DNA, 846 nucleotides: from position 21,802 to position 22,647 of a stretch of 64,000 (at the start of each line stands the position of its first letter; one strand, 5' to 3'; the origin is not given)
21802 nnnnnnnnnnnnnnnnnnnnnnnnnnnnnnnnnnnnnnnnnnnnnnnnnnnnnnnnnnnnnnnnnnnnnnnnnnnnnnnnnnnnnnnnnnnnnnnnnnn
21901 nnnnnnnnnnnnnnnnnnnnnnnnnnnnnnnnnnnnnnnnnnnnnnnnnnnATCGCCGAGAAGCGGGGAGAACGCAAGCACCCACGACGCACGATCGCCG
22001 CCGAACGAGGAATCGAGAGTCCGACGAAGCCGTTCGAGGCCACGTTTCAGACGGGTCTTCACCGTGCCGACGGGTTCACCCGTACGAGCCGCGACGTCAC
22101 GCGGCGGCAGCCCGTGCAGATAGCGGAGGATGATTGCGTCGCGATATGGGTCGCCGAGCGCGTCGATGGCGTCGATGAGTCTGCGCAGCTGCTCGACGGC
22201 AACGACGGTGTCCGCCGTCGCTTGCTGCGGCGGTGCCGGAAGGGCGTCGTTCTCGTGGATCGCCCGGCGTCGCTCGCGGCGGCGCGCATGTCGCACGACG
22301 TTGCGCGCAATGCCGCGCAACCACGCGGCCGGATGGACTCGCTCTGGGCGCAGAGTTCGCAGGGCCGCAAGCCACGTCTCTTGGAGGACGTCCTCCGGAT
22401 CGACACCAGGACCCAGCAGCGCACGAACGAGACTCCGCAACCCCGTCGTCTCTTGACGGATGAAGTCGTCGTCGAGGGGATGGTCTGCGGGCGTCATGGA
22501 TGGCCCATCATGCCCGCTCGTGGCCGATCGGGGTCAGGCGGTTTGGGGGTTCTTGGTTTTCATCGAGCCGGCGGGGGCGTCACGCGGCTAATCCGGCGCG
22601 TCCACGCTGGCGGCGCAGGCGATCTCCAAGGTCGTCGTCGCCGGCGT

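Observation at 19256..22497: ECF sigma factor fused in frame to a TM helix and a large extracytoplasmic CarbopepD-reg-like repeat domain, with a frame break near the 3' end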

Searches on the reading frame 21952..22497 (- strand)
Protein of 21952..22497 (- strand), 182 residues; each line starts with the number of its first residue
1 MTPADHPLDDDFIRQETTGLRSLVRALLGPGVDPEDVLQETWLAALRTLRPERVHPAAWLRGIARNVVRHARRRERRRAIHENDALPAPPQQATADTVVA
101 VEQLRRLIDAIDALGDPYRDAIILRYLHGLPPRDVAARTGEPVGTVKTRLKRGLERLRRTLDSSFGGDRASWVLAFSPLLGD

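Call 51: find_homologous_proteins(query=window:21952-22497:-, max_evalue=1e-10)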
Query seq(182 aa) (182 aa): 97 proteins with E <= 1e-10 among 3116 candidates.
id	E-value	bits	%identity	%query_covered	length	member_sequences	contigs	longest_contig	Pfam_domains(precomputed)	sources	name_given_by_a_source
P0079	8.9e-28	115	48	89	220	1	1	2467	PF04545.23,PF04542.21,PF08281.19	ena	-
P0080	2.4e-23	101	40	97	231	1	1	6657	PF04545.23,PF04542.21,PF08281.19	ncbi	ncbi:MAG: RNA polymerase sigma factor, partial [Planctomycetota bacterium JB042]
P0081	6.9e-23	99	44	81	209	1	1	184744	PF04545.23,PF04542.21,PF08281.19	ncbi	-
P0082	2.3e-20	91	43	74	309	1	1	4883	PF04545.23,PF04542.21,PF08281.19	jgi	jgi:RNA polymerase sigma-70 factor (ECF subfamily)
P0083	4.2e-19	87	41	75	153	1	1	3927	PF04542.21,PF08281.19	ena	-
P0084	3.9e-14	71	36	76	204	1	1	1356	PF07638.18,PF04545.23,PF04542.21,PF08281.19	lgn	-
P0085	2.3e-13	68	33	86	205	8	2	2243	PF07638.18,PF04545.23,PF04542.21,PF08281.19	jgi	jgi:RNA polymerase sigma-70 factor (ECF subfamily)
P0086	7.2e-13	67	34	85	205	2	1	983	PF07638.18,PF04545.23,PF04542.21,PF08281.19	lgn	-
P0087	1.2e-12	66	29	88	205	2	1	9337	PF07638.18,PF04545.23,PF04542.21,PF08281.19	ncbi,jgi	ncbi:MAG TPA: sigma-70 family RNA polymerase sigma factor [Chthoniobacterales bacterium]|jgi:RNA pol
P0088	1.4e-12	66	33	79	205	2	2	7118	PF07638.18,PF04545.23,PF04542.21,PF08281.19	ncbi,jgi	ncbi:MAG TPA: sigma-70 family RNA polymerase sigma factor [Chthoniobacterales bacterium]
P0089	1.6e-12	66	33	79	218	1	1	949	PF07638.18,PF04545.23,PF04542.21,PF08281.19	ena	-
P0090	1.9e-12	65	34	79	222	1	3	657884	PF07638.18,PF04545.23,PF04542.21,PF08281.19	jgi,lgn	jgi:RNA polymerase sigma-70 factor (ECF subfamily)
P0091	3.4e-12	65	32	79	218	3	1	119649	PF07638.18,PF04545.23,PF04542.21,PF08281.19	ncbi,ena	-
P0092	4.2e-12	64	32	79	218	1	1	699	PF07638.18,PF04545.23,PF04542.21,PF08281.19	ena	-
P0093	4.8e-12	64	33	79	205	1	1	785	PF07638.18,PF04545.23,PF04542.21,PF08281.19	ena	-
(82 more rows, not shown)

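Call 54: find_encoding_contigs(protein=P0081, flank=6000, max_places=2)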
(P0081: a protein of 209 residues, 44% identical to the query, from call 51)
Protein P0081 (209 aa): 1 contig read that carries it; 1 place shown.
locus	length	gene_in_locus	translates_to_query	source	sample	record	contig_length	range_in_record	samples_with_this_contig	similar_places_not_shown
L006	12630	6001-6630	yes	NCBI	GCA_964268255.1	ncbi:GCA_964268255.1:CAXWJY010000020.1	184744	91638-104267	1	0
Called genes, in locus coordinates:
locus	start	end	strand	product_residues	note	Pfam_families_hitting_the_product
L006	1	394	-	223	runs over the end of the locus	PF01058:Oxidored_q6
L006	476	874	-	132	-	PF00507:Oxidored_q4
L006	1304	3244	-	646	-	PF01839:FG-GAP (faint), PF13517:FG-GAP_3, PF07593:UnbV_ASPIC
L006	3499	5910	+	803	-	PF13458:Peripla_BP_6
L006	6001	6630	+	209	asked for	PF04542:Sigma70_r2, PF08281:Sigma70_r4_2, PF04545:Sigma70_r4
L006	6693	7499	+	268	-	-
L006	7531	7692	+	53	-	-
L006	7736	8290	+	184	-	PF00583:Acetyltransf_1, PF13302:Acetyltransf_3, PF13508:Acetyltransf_7 (weak)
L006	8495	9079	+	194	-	PF02954:HTH_8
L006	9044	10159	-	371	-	-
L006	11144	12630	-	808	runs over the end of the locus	PF02190:LON_substr_bdg, PF13401:AAA_22 (faint), PF00004:AAA, PF07728:AAA_5, PF22667:Lon_lid, PF05362:Lon_C, PF13541:ChlI (weak)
